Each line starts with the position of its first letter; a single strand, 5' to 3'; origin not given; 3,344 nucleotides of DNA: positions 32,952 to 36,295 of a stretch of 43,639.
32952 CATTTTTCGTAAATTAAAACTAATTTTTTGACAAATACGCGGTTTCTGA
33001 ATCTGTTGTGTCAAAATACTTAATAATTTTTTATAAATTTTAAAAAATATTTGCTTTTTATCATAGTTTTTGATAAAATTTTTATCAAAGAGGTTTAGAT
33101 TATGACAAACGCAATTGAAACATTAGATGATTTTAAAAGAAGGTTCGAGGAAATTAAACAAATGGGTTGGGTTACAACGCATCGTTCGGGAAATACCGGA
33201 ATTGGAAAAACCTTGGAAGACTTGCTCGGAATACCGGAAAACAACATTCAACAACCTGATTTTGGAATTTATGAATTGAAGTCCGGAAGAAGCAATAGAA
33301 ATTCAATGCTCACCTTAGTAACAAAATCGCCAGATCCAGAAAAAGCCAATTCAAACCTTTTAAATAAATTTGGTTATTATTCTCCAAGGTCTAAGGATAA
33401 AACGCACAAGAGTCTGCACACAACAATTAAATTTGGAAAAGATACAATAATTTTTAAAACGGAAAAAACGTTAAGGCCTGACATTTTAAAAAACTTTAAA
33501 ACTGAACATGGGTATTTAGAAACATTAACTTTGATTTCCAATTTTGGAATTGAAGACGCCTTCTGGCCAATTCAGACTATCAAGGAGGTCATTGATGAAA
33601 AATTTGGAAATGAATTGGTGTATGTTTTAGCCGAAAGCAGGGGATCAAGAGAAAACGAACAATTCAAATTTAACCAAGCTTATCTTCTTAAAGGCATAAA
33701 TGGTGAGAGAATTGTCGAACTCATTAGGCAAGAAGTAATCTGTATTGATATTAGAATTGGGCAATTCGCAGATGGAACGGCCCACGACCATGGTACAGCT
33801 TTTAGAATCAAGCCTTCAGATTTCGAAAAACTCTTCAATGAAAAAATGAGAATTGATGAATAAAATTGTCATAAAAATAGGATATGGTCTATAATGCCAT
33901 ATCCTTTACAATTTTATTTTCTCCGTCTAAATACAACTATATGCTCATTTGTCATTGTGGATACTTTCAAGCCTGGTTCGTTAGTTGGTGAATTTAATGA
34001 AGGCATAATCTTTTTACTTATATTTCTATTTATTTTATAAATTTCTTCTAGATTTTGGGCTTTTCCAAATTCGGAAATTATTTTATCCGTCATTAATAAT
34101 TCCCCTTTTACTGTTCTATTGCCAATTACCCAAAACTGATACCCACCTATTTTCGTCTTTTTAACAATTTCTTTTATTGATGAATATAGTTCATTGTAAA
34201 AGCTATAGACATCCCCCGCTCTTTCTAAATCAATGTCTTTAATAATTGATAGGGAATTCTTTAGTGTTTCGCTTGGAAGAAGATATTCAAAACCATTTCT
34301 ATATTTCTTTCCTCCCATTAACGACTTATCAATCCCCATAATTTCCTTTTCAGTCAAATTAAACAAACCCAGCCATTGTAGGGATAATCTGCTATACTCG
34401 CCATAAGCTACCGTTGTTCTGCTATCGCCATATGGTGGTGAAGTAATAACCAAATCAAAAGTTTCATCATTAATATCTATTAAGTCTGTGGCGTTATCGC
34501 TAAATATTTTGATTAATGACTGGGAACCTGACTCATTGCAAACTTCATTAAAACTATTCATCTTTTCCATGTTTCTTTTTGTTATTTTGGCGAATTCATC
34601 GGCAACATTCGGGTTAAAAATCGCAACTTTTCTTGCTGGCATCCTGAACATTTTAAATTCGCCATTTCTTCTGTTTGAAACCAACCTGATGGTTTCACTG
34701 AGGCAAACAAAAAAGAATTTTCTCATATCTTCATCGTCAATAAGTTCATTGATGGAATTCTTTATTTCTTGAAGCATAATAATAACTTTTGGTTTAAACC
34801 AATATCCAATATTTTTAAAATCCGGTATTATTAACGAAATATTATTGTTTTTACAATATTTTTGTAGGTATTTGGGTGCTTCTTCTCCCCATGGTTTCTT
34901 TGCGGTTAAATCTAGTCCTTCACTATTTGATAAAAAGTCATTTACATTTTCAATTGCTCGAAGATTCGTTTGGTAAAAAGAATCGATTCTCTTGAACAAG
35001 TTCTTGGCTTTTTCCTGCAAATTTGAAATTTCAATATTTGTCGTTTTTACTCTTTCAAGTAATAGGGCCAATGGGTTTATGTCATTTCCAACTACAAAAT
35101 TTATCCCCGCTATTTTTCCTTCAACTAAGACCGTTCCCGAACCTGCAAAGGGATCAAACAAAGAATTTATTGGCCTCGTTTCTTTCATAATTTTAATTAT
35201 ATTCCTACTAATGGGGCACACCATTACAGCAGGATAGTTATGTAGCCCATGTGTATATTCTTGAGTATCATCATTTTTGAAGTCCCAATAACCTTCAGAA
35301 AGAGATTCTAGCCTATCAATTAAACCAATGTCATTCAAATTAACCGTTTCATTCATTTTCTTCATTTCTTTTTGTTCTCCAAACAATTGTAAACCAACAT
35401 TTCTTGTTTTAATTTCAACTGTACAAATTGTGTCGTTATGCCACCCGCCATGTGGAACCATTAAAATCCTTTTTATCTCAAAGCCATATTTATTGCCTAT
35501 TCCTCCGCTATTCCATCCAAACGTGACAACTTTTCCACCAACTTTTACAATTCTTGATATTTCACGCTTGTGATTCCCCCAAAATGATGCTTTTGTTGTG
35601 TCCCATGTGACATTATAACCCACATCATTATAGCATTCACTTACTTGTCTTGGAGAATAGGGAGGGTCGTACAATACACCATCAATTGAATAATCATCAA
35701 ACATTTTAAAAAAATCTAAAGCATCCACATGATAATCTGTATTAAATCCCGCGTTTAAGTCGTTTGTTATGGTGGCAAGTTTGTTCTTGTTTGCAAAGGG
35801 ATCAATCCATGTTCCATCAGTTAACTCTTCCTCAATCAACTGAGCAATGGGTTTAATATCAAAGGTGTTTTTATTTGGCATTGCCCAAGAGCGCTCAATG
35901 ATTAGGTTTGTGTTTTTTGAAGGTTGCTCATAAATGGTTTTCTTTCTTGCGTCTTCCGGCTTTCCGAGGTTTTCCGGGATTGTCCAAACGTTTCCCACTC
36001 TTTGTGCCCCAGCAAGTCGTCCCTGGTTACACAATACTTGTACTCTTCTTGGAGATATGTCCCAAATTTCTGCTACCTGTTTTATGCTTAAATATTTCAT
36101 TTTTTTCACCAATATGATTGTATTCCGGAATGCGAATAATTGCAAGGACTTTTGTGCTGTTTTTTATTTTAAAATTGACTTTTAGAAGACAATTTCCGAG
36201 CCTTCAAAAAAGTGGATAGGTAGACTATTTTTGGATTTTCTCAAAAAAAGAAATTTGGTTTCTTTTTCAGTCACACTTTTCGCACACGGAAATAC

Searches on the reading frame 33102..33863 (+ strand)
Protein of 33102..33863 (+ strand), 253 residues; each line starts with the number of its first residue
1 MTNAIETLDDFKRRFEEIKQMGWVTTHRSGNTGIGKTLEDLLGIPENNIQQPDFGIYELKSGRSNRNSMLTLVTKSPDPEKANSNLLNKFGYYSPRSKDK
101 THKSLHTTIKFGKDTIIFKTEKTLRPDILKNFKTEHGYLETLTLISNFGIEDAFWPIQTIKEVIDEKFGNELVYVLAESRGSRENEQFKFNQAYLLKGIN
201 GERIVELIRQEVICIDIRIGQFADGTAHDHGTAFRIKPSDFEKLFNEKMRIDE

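Call 37: search_protein_families(library=pfam, proteins=[window:33102-33863:+], max_evalue=0.001)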
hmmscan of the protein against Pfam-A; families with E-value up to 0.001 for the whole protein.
window:33102-33863:+ (253 aa): 1 family
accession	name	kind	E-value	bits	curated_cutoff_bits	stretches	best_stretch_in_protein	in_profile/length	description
PF15515.12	MvaI_BcnI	-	1.5e-43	149.9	25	1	14-245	3-227/227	MvaI/BcnI restriction endonuclease family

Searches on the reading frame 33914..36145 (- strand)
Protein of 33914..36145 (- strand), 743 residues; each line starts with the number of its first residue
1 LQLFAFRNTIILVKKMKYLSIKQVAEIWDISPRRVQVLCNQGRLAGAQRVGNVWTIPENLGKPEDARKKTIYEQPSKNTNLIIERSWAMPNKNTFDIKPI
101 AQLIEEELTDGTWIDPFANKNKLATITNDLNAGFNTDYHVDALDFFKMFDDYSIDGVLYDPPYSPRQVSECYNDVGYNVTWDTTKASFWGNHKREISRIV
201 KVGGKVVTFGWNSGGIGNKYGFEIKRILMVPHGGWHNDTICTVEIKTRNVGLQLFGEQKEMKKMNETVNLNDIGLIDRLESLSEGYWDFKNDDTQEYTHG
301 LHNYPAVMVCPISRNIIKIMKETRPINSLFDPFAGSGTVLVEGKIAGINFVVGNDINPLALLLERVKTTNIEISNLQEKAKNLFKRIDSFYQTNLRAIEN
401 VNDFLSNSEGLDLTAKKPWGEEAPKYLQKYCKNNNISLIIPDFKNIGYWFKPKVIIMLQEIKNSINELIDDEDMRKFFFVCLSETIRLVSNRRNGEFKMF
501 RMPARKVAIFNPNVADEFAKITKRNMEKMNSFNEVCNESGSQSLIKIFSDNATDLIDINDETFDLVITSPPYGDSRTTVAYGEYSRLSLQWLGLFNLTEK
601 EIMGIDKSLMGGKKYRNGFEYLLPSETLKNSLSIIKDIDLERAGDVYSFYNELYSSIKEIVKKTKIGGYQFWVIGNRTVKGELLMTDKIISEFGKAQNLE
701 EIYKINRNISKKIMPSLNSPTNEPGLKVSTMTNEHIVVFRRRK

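Call 37: search_protein_families(library=pfam, proteins=[window:33914-36145:-], max_evalue=0.001)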
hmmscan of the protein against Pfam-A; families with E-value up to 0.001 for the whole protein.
window:33914-36145:- (743 aa): 4 families
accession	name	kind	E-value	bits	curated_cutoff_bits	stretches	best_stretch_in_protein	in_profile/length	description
PF01170.24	UPF0020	-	7.8e-10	39.2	22.3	0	322-370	25-73/197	RMKL-like, methyltransferase domain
PF12728.13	HTH_17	-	2e-07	31.6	27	1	18-58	1-40/51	Helix-turn-helix domain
PF01555.25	N6_N4_Mtase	-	1.3e-06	29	26.7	0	564-740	2-105/221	DNA methylase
PF02086.21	MethyltransfD12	-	6e-05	23.3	22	1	313-402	9-93/253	D12 class N6 adenine-specific DNA methyltransferase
